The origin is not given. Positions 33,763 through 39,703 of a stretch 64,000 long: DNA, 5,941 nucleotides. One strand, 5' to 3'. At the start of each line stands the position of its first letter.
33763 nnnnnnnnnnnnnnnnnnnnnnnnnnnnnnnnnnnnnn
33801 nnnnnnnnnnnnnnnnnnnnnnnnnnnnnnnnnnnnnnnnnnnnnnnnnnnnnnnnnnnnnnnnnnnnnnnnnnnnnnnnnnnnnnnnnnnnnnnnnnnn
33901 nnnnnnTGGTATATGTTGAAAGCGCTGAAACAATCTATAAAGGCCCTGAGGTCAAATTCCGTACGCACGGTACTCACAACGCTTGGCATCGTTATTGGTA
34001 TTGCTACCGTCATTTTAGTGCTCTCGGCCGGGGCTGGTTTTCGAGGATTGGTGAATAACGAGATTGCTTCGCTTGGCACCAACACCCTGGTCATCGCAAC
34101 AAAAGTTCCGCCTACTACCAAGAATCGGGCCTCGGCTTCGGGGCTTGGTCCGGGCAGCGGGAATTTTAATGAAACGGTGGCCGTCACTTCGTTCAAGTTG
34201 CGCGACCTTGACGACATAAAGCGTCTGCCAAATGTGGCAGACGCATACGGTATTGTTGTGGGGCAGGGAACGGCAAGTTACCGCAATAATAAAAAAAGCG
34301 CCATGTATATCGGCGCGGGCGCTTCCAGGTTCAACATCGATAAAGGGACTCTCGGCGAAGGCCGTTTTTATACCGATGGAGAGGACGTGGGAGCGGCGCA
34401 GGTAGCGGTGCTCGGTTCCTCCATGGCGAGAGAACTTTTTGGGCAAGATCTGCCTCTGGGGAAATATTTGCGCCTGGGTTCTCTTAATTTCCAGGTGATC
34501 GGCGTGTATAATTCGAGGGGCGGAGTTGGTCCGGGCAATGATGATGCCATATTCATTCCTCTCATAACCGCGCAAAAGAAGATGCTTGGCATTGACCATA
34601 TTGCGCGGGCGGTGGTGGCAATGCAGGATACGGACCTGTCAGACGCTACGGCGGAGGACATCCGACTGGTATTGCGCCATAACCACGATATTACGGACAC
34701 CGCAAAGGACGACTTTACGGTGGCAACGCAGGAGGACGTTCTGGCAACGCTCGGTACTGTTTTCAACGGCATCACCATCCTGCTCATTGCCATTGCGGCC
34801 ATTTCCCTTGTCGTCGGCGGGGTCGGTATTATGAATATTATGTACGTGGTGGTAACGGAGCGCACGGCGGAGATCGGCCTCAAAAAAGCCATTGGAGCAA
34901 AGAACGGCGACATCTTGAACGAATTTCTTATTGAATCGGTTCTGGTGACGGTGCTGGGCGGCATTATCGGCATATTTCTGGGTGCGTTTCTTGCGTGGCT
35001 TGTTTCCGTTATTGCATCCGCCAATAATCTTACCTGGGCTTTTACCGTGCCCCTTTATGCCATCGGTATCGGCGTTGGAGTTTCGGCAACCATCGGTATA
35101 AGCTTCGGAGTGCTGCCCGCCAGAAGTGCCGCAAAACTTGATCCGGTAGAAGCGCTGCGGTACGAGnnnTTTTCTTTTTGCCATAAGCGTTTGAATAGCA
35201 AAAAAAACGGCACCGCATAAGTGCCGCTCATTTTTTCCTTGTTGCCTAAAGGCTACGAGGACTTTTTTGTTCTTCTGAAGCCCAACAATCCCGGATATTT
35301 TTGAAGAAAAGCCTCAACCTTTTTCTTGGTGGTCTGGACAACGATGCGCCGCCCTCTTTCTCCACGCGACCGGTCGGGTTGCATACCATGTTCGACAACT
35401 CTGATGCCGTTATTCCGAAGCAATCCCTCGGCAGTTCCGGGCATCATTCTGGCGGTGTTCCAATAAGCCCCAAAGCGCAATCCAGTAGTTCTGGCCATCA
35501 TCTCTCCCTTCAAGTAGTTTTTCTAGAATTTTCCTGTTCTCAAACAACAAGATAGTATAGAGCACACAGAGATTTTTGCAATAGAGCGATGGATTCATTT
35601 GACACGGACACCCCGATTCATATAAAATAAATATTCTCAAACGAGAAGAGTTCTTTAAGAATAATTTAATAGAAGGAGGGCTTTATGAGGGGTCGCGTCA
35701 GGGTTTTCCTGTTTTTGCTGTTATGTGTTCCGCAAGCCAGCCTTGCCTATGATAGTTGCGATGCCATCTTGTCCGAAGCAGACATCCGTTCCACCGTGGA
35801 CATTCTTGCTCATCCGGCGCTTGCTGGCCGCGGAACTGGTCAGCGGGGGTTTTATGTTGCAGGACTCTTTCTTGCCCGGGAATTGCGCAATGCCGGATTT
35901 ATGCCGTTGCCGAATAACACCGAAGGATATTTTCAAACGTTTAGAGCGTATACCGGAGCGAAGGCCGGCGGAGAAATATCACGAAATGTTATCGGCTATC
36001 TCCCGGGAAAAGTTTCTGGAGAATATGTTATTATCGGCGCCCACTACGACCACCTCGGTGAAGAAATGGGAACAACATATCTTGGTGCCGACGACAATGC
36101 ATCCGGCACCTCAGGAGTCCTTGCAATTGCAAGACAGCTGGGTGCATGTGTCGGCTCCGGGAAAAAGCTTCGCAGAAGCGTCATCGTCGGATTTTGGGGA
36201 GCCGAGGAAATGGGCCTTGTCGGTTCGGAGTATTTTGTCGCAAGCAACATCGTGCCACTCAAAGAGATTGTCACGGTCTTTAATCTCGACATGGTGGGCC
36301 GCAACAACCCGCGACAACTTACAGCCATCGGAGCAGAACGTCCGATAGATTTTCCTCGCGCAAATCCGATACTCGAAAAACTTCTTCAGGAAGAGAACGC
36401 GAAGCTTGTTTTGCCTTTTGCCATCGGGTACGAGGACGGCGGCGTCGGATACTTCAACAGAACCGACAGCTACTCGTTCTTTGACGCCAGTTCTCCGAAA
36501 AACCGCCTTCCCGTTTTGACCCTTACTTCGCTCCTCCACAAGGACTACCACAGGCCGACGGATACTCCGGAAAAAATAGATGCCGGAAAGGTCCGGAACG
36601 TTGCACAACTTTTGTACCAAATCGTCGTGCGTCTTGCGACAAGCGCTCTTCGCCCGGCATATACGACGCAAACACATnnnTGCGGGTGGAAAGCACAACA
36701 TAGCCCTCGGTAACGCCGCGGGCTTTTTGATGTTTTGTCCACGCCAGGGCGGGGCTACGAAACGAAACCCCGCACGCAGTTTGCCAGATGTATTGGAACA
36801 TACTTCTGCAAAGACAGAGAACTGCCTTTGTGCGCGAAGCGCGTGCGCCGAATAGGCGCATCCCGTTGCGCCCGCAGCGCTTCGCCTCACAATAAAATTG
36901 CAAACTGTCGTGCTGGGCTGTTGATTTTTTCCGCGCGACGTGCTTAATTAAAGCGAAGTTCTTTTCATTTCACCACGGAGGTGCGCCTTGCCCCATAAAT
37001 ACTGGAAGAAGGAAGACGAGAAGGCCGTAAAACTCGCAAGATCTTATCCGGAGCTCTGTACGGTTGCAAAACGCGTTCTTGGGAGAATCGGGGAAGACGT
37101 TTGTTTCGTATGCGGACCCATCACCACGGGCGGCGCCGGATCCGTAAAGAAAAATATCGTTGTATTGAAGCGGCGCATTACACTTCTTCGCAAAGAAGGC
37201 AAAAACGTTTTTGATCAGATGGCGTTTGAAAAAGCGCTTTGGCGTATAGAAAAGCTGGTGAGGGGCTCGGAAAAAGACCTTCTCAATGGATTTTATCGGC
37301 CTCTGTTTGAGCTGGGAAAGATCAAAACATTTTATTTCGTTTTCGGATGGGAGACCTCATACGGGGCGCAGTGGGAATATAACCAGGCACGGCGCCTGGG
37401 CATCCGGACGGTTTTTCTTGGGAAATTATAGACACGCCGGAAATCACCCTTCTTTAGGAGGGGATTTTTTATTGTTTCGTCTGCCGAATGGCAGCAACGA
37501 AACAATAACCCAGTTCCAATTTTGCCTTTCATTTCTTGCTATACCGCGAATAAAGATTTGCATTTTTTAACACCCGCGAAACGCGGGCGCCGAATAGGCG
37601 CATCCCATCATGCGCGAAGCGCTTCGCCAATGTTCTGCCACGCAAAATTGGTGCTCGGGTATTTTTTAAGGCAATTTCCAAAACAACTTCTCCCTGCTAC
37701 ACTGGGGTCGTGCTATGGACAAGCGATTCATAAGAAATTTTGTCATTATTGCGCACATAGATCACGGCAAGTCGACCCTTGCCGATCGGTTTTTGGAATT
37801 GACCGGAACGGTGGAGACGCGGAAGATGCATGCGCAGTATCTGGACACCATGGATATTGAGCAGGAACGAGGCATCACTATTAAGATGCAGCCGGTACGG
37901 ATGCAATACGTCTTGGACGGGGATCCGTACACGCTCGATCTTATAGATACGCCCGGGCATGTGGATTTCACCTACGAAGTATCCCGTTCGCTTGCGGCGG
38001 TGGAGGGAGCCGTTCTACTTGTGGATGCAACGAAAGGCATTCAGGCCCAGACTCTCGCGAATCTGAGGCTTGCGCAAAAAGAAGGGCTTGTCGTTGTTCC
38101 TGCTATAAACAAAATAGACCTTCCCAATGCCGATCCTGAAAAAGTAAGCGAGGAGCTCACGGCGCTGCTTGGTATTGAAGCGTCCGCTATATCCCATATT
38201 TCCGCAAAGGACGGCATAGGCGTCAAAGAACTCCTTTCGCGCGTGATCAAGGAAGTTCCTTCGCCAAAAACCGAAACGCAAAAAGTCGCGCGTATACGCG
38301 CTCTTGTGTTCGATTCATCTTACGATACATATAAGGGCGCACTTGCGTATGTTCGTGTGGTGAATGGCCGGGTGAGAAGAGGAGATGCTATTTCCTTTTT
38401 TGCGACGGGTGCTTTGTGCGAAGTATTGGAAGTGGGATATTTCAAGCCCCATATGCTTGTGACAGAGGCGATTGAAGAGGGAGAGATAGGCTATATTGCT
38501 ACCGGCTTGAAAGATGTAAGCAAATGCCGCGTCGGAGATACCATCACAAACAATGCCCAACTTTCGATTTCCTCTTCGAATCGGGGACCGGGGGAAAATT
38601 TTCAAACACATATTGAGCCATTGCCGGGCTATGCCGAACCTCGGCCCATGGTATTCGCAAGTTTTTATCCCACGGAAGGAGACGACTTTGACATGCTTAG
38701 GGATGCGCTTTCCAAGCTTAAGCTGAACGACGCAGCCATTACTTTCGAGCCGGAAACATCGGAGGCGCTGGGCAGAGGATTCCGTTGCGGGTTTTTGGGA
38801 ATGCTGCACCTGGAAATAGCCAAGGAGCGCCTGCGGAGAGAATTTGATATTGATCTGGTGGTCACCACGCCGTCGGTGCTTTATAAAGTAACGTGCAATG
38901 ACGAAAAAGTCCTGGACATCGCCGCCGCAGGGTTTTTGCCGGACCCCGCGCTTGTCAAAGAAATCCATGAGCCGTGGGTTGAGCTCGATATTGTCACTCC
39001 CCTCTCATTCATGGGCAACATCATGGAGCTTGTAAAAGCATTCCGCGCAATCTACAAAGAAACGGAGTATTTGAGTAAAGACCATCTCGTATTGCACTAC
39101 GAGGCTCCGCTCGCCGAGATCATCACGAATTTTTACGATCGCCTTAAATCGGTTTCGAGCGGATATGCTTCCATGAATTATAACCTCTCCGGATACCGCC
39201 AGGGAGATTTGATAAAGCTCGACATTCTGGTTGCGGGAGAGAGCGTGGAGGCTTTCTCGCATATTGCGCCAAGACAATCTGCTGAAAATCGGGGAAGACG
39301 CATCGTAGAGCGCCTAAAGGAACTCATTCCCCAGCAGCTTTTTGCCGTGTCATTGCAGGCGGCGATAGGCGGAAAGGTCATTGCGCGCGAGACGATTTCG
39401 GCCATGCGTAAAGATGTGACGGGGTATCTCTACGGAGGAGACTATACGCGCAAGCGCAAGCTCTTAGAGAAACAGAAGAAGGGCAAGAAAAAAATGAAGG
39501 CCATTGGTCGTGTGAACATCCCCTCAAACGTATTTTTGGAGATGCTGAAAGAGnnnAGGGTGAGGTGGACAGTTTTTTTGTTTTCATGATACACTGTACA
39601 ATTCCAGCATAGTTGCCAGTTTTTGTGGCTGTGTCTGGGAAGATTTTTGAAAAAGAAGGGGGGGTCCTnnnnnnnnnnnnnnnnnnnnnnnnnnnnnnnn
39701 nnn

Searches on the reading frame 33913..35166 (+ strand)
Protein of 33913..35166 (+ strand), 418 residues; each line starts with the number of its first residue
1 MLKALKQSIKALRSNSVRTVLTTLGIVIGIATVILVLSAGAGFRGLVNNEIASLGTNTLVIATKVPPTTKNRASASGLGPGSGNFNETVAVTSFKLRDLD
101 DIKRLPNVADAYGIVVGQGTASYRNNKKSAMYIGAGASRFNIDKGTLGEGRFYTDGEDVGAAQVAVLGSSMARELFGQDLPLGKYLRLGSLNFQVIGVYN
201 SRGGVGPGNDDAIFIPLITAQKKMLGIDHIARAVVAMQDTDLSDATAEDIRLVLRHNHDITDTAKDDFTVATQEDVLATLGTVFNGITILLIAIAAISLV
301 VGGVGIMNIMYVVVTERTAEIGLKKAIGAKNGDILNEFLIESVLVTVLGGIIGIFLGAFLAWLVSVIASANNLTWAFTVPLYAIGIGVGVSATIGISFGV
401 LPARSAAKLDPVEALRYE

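Call 11: search_protein_families(library=pfam, proteins=[window:33913-35166:+])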
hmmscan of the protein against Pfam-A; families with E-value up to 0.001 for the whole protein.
window:33913-35166:+ (418 aa): 2 families
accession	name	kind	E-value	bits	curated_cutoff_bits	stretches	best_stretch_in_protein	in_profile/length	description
PF12704.14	MacB_PCD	-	4.6e-37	128.7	27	1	19-251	1-205/207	MacB-like periplasmic core domain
PF02687.27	FtsX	-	1.8e-19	70.4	25.5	1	293-411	2-120/120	FtsX-like permease C-terminal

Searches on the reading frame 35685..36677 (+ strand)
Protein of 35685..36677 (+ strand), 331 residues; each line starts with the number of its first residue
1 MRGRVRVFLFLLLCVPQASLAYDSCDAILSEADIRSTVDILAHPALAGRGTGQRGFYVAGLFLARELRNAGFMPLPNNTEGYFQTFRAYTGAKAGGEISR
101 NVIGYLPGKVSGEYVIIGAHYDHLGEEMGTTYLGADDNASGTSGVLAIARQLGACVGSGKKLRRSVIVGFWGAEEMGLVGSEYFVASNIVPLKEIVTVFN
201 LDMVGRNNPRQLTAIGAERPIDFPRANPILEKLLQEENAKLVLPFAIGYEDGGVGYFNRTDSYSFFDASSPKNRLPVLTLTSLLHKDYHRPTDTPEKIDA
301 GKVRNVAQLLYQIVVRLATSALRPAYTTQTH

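Call 11: search_protein_families(library=pfam, proteins=[window:35685-36677:+])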
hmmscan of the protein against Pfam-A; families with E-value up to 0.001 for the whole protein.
window:35685-36677:+ (331 aa): 1 family
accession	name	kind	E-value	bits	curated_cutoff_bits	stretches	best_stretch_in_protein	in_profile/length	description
PF04389.22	Peptidase_M28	-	3.3e-38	131.8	21.3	1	101-313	1-192/193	Peptidase family M28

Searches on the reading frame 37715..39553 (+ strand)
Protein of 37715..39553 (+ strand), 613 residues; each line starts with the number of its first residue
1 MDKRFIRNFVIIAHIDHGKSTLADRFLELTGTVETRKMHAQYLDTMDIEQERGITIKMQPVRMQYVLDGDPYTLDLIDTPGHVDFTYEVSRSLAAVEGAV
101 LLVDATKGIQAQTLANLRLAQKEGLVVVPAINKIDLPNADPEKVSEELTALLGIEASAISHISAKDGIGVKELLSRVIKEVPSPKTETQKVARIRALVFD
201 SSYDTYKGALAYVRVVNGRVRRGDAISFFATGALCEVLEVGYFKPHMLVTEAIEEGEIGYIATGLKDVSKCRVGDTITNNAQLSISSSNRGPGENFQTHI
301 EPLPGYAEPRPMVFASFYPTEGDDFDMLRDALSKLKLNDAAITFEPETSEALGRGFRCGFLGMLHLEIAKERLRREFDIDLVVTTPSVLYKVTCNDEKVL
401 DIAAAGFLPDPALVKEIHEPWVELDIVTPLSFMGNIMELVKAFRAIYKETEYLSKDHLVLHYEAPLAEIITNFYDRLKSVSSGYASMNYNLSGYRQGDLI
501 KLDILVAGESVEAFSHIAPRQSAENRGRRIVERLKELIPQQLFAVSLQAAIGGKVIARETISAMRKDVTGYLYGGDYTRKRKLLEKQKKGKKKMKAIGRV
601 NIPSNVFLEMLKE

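Call 11: search_protein_families(library=pfam, proteins=[window:37715-39553:+])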
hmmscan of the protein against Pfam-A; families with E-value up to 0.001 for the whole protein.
window:37715-39553:+ (613 aa): 7 families
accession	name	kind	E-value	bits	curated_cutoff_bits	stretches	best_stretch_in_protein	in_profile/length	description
PF00009.33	GTP_EFTU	-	5.8e-53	179.7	26.5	1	6-183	3-188/188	Elongation factor Tu GTP binding domain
PF06421.17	LepA_C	-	1.5e-43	147.7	29.7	1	507-612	2-107/107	GTP-binding protein LepA C-terminus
PF00679.30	EFG_C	-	1.3e-19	70.4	27.9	1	417-499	2-83/89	Elongation factor G C-terminus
PF03144.31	GTP_EFTU_D2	-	5.2e-08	33.7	30.3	1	208-278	1-73/73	Elongation factor Tu domain 2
PF14492.12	EFG_III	-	1.1e-07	32.3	27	1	309-383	2-73/75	Elongation Factor G, domain III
PF22042.2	EF-G_D2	-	3e-05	24.5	27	1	195-227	3-35/84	Elongation factor G domain 2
PF00071.28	Ras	-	0.00051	20.1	21.6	0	49-181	25-160/162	Ras family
